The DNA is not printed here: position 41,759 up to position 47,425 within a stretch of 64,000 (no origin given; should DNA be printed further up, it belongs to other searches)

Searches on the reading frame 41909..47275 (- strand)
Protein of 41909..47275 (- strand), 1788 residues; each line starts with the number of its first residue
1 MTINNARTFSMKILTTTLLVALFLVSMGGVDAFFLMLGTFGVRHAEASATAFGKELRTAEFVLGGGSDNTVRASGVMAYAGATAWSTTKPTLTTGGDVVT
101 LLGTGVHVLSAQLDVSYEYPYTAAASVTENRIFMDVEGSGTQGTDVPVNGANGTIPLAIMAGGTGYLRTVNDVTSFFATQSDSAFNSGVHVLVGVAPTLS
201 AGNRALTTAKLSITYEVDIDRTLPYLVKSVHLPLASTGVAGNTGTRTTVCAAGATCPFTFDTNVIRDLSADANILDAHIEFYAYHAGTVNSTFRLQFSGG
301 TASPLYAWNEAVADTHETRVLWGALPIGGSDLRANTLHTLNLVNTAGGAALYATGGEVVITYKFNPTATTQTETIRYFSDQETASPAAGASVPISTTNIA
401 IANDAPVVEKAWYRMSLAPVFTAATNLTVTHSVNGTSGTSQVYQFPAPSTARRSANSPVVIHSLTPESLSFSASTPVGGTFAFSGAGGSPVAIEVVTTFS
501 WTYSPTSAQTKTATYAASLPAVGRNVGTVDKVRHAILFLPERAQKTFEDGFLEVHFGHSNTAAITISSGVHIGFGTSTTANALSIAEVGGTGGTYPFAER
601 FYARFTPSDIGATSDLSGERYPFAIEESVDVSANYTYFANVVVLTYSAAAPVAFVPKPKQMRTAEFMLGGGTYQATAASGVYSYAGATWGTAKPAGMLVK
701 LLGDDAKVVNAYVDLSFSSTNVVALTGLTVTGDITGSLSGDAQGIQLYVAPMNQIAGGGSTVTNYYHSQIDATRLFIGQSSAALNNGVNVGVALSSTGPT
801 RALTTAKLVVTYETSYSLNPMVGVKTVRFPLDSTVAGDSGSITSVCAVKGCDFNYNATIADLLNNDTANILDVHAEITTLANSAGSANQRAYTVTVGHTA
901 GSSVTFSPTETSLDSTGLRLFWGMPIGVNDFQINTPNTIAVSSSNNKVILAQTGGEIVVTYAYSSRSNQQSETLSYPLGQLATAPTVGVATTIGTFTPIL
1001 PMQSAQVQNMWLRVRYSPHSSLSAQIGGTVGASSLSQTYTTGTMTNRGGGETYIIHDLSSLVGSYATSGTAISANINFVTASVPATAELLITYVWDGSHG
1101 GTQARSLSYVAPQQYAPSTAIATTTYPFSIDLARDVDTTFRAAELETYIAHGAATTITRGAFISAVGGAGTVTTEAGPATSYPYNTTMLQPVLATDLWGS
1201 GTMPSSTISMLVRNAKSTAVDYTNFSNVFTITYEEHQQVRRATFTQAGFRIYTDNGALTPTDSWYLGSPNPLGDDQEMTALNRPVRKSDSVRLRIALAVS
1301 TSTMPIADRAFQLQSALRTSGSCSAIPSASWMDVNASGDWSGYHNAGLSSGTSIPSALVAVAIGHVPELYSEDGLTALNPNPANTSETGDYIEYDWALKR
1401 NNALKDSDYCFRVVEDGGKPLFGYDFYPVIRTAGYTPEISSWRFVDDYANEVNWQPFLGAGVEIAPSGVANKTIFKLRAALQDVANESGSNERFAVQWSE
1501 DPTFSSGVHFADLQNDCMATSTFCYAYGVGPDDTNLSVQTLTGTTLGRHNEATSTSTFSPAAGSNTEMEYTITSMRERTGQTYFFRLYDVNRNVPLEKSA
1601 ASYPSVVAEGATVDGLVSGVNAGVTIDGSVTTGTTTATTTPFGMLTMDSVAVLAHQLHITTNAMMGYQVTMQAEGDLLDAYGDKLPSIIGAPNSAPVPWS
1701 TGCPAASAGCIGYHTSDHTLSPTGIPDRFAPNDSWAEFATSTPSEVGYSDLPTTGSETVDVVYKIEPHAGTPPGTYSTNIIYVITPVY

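Call 7: search_protein_families(library=pfam, proteins=[window:41909-47275:-])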
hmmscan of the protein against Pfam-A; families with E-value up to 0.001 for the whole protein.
window:41909-47275:- (1788 aa): 0 families

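Call 47: search_protein_families(library=ncbifam, proteins=[window:41909-47275:-], max_evalue=0.01)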
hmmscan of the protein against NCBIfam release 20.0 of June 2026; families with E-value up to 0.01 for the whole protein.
window:41909-47275:- (1788 aa): 0 families

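Call 48: search_protein_families(library=phrogs, proteins=[window:41909-47275:-], max_evalue=0.01)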
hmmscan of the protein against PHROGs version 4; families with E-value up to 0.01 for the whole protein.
window:41909-47275:- (1788 aa): 0 families

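Call 51: search_protein_families(library=ncbifam, proteins=[window:41909-47275:-], max_evalue=10)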
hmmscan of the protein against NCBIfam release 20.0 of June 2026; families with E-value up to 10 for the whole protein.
window:41909-47275:- (1788 aa): 1 family
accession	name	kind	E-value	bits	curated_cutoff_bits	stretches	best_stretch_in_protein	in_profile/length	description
TIGR03007.1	pepcterm_ChnLen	equivalog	0.13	10.5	278.85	1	1194-1256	89-151/498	XrtA system polysaccharide chain length determinant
